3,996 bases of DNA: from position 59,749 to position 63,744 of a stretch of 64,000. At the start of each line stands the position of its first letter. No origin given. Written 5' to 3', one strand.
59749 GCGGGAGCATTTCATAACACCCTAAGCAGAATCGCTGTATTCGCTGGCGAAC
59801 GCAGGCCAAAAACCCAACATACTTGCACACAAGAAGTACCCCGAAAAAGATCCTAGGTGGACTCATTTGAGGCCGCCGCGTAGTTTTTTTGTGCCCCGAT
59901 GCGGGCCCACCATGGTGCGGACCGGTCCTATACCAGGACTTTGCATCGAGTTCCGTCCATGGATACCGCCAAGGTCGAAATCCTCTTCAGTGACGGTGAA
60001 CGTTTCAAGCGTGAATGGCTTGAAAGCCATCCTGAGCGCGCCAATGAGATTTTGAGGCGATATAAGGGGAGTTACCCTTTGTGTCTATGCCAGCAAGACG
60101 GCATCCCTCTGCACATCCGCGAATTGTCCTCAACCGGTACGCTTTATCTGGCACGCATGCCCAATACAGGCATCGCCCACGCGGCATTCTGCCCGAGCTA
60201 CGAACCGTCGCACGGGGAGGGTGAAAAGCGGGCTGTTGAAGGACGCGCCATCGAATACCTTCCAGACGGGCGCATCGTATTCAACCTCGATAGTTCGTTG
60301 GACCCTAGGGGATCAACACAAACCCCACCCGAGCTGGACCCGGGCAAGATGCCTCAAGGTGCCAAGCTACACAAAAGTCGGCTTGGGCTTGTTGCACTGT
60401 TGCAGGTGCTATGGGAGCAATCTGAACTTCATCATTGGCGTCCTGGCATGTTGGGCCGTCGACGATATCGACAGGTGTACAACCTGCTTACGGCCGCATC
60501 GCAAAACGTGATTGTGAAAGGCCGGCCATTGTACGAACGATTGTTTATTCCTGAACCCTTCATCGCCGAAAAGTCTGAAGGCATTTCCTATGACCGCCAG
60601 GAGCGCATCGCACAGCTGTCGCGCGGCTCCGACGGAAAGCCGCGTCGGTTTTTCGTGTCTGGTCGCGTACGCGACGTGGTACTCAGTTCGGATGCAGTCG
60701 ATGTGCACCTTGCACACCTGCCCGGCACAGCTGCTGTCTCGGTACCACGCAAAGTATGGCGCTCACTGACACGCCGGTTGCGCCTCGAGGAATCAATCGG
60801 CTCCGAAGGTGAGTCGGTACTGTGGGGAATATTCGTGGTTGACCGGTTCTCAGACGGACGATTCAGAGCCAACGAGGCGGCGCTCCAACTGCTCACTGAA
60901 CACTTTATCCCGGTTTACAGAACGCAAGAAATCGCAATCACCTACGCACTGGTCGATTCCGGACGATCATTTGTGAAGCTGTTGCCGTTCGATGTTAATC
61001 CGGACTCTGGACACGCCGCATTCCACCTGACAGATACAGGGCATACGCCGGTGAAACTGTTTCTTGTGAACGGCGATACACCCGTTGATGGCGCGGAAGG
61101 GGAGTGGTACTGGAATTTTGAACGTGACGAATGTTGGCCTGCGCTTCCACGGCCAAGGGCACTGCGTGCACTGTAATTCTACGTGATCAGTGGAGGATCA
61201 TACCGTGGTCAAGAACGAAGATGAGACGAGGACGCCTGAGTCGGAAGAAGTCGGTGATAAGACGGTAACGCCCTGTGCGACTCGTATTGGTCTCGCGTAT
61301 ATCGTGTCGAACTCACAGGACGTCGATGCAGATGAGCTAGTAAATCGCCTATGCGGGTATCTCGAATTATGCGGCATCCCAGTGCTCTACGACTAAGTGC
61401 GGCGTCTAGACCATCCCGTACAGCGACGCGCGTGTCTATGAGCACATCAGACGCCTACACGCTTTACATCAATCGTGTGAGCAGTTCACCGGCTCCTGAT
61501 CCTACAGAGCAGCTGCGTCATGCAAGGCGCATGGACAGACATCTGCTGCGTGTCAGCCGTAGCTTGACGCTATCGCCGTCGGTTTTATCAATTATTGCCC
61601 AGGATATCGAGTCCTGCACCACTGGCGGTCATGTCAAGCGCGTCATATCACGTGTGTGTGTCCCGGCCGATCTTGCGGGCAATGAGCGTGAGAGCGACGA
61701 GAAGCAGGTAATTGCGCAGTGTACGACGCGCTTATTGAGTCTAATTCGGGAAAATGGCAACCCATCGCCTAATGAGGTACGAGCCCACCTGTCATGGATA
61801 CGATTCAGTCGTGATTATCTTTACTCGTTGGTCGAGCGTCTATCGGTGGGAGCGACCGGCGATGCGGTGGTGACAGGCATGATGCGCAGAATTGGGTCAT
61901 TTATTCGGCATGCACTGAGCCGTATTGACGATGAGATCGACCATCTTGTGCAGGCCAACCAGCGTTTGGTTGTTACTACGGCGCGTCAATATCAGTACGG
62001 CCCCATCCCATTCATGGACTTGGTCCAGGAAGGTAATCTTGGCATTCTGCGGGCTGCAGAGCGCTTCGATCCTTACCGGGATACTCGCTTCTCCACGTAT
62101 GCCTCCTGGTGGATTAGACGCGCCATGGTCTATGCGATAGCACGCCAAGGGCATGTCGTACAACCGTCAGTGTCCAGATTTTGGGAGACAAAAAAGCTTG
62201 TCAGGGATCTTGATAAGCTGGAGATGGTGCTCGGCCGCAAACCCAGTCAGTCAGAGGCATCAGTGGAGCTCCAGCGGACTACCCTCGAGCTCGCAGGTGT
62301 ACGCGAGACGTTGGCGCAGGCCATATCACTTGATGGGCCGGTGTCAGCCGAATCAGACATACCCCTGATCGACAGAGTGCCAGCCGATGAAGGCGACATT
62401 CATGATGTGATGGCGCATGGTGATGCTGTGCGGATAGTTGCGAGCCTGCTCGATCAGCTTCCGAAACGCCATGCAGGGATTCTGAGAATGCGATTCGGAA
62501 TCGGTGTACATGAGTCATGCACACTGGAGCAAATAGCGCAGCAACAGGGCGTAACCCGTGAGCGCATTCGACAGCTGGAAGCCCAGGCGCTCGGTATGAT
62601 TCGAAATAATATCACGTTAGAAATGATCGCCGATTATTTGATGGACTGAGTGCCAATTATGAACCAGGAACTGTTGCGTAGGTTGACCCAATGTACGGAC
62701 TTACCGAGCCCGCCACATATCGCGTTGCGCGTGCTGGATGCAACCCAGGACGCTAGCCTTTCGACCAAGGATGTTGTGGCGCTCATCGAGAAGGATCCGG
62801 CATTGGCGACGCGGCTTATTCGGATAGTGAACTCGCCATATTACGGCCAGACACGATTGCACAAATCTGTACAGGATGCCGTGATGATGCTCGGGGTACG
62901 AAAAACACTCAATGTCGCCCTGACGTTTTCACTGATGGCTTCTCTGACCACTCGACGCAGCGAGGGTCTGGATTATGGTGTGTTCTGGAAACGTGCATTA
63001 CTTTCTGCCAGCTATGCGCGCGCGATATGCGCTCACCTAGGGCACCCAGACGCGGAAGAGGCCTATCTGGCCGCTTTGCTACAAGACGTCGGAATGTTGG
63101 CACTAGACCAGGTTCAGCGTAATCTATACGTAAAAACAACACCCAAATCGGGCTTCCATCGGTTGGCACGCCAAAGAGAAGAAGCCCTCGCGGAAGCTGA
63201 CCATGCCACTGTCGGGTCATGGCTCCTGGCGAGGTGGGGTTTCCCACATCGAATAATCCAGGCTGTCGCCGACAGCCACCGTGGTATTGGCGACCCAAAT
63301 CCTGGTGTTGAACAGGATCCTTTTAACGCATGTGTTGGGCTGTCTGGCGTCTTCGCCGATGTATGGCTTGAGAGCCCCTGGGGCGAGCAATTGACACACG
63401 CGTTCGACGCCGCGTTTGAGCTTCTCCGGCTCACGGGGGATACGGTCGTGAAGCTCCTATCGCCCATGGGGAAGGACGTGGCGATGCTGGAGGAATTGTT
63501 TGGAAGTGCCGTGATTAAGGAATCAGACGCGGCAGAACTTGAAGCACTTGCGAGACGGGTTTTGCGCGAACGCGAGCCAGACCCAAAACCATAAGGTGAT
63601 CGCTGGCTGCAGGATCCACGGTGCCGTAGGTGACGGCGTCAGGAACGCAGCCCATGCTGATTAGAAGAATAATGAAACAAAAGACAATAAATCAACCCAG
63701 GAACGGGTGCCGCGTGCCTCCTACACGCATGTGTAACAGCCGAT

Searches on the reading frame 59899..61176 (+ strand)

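Call 14: search_protein_families(library=pfam, proteins=[window:59899-61176:+], max_evalue=0.01)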
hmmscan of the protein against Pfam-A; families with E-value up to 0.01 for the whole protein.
window:59899-61176:+ (425 aa): 1 family
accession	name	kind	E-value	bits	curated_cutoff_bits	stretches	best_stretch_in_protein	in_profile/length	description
PF06666.16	DUF1173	-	2.1e-60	205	25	1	58-399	27-365/386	Protein of unknown function (DUF1173)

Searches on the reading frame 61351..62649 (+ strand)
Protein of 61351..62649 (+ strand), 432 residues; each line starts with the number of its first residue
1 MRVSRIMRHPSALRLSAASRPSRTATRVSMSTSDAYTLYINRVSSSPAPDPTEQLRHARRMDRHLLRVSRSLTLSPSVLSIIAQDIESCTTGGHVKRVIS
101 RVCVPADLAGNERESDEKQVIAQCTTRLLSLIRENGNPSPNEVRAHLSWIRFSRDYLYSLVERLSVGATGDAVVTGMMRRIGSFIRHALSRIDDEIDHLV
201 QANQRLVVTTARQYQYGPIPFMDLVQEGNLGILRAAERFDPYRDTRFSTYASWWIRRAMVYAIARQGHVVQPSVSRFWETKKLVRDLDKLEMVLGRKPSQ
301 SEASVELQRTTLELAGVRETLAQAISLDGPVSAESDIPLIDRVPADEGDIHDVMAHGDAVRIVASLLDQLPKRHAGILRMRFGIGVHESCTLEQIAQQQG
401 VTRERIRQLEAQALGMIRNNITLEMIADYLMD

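Call 14: search_protein_families(library=pfam, proteins=[window:61351-62649:+], max_evalue=0.01)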
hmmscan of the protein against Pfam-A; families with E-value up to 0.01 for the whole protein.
window:61351-62649:+ (432 aa): 3 families
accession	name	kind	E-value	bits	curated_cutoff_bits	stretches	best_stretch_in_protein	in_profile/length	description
PF04542.20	Sigma70_r2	-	2.1e-19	69.5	24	1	199-267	1-69/71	Sigma-70 region 2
PF04545.22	Sigma70_r4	-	1.3e-12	47.5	24.1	1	366-418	1-49/50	Sigma-70, region 4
PF04539.22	Sigma70_r3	-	0.0037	17.8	25.3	0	282-346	5-69/78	Sigma-70 region 3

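Call 70: search_dna_similar(query=window:61351-62649:+, collection=plasmids, mode=protein, max_rows=25, max_evalue=1e-10)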
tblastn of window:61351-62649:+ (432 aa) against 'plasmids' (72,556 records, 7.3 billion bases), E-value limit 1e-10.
Records with a match: 368; places in all: 489; records where one place covers at least 80% of the query: 3.
Best place of each record, by identity: <60% 368.
By first word of the organism name: Bacillus 35; Nostoc 30; Escherichia 27; Acaryochloris 19; Azospirillum 19; Burkholderia 17; Cupriavidus 14; Caballeronia 14; Pseudomonas 12; Klebsiella 9; and 96 more.
By predicted mobility (MOB-suite, as given by PLSDB): non-mobilizable 248; conjugative 68; mobilizable 52.
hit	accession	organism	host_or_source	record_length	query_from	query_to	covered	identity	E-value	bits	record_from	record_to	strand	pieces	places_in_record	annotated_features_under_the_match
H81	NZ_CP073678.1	Cupriavidus sp. KK10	Isolate,A bacterial consortium from ...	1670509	40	419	88%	30.2%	3e-35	145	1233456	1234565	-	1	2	none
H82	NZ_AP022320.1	Burkholderia sp. THE68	Togo hemipterus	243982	34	430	92%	28.2%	3e-30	131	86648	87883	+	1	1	sigma-70 family RNA polymerase sigma factor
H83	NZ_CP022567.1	Rhizobium leguminosarum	Root nodule,Pisum sativum root-nodule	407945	52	419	85%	28.7%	1e-34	144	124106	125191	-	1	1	rpoD: RNA polymerase sigma factor RpoD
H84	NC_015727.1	Cupriavidus necator N-1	soil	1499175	137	419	66%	34.1%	1e-34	144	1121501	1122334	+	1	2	record has no annotation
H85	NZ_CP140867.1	Rhizobium leguminosarum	Trifolium pratense,whole organism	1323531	106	419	73%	30.1%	2e-35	146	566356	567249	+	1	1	record has no annotation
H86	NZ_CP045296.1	Paenibacillus cellulositrophicus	cell culture,Thai soil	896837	153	430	64%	33.9%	9e-36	147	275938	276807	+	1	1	rpoD: RNA polymerase sigma factor RpoD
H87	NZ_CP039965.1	Pseudorhodobacter turbinis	single bacterial isolate,Turban shell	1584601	139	414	64%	33.5%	6e-36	148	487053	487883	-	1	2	record has no annotation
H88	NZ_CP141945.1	Novosphingobium sp. RL4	Rheum palmatum L.,Single ...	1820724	161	419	60%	35.2%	1e-36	150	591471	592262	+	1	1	none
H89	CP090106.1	Sinorhizobium meliloti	Medicago,Cell culture,Plant nodule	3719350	145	419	64%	33.0%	2e-35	146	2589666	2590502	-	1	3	rpoD: RNA polymerase sigma factor RpoD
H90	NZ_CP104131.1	Sinorhizobium sp. K101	Phaseolus vulgaris,cell ...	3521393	145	419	64%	33.0%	2e-35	146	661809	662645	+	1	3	none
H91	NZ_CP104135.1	Sinorhizobium sp. C101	Phaseolus vulgaris,cell ...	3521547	145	419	64%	33.0%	2e-35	146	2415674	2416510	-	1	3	none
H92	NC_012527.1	Deinococcus deserti VCD115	-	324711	181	432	58%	35.8%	4e-30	130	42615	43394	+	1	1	RNA polymerase sigma factor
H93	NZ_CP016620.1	Microvirga ossetica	Vicia alpestris,cell culture,nodules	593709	148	430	66%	31.7%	3e-36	149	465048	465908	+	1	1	rpoD: RNA polymerase sigma factor RpoD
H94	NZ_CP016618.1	Microvirga ossetica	Vicia alpestris,cell culture,nodules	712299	148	430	66%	31.7%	6e-36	148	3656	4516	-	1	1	rpoD: RNA polymerase sigma factor RpoD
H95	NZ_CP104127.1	Sinorhizobium sp. M103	Phaseolus vulgaris,cell ...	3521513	149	419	63%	33.1%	7e-36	147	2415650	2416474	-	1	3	none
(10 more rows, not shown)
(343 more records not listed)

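Call 71: search_protein_families(library=ncbifam, proteins=[window:61351-62649:+], max_evalue=0.01)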
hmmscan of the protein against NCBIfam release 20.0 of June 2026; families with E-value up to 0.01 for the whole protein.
window:61351-62649:+ (432 aa): 49 families (the best 25 are shown)
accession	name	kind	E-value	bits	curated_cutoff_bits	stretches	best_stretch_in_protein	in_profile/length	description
NF041931.2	MzaA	equivalog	1.7e-54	185.9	800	1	181-430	462-714/726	MZA anti-phage system associated sigma-70 family RNA polymerase sigma factor MzaA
TIGR02997.1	Sig70-cyanoRpoD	subfamily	1.7e-51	175.3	384.5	1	197-418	77-298/298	RNA polymerase sigma factor, RpoD/SigA family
TIGR02394.1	rpoS_proteo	equivalog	7.7e-50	170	378.7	1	198-423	50-276/285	RNA polymerase sigma factor RpoS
TIGR02393.1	RpoD_Cterm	equivalog_domain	1.1e-49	169.2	354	1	197-430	3-237/238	RNA polymerase sigma factor RpoD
NF004208.0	PRK05658.1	equivalog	1.9e-49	169.2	555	1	176-430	374-629/631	RNA polymerase sigma factor RpoD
NF004207.0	PRK05657.1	equivalog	1.7e-48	165.7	394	1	198-423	93-319/329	RNA polymerase sigma factor RpoS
NF005643.0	PRK07406.1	equivalog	2e-47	162.1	500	1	194-430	160-396/397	RNA polymerase sigma factor RpoD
NF006666.0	PRK09210.1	equivalog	3.9e-44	151.4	572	1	198-430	136-369/370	RNA polymerase sigma factor RpoD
NF005920.0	PRK07921.1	subfamily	7.5e-44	150.1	464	1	197-426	93-323/328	RNA polymerase sigma factor SigB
NF004561.0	PRK05901.1-3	equivalog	1.2e-43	150.1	582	1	197-430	302-536/537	RNA polymerase sigma factor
NF005785.0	PRK07598.1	equivalog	9.8e-43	146.5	554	1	196-430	177-411/415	RNA polymerase sigma factor SigC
NF004560.0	PRK05901.1-1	equivalog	1e-41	143.6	711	1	196-430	280-515/516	RNA polymerase sigma factor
NF004615.0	PRK05949.1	subfamily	5e-40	137.4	530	1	191-419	88-316/327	RNA polymerase sigma factor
NF005642.0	PRK07405.1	subfamily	5.3e-36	124.4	524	1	197-430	85-316/318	RNA polymerase sigma factor SigD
NF004562.0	PRK05901.1-4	equivalog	1.5e-34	119.5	779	1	197-423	319-546/571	RNA polymerase sigma factor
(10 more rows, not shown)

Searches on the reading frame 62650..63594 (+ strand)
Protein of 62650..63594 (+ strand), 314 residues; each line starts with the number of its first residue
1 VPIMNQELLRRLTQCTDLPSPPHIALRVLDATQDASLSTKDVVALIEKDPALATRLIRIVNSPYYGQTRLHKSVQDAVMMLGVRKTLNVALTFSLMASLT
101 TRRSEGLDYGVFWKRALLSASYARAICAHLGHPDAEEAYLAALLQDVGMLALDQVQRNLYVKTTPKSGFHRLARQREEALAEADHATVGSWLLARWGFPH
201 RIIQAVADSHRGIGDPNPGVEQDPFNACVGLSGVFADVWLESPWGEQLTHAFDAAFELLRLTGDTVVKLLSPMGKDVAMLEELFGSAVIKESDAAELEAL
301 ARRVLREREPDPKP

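Call 14: search_protein_families(library=pfam, proteins=[window:62650-63594:+], max_evalue=0.01)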
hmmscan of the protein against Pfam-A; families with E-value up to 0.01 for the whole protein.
window:62650-63594:+ (314 aa): 2 families
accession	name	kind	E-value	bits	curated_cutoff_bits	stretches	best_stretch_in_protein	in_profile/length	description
PF08668.18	HDOD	-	3.2e-49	167.5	22.9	1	18-210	1-194/196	HDOD domain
PF01966.28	HD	-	0.0022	18.7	22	1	118-213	7-89/116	HD domain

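Call 90: find_encoding_contigs(protein=window:62650-63594:+, flank=10000, max_places=2)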
Protein window:62650-63594:+ (314 aa): no gene with exactly this product is on record in the collection.
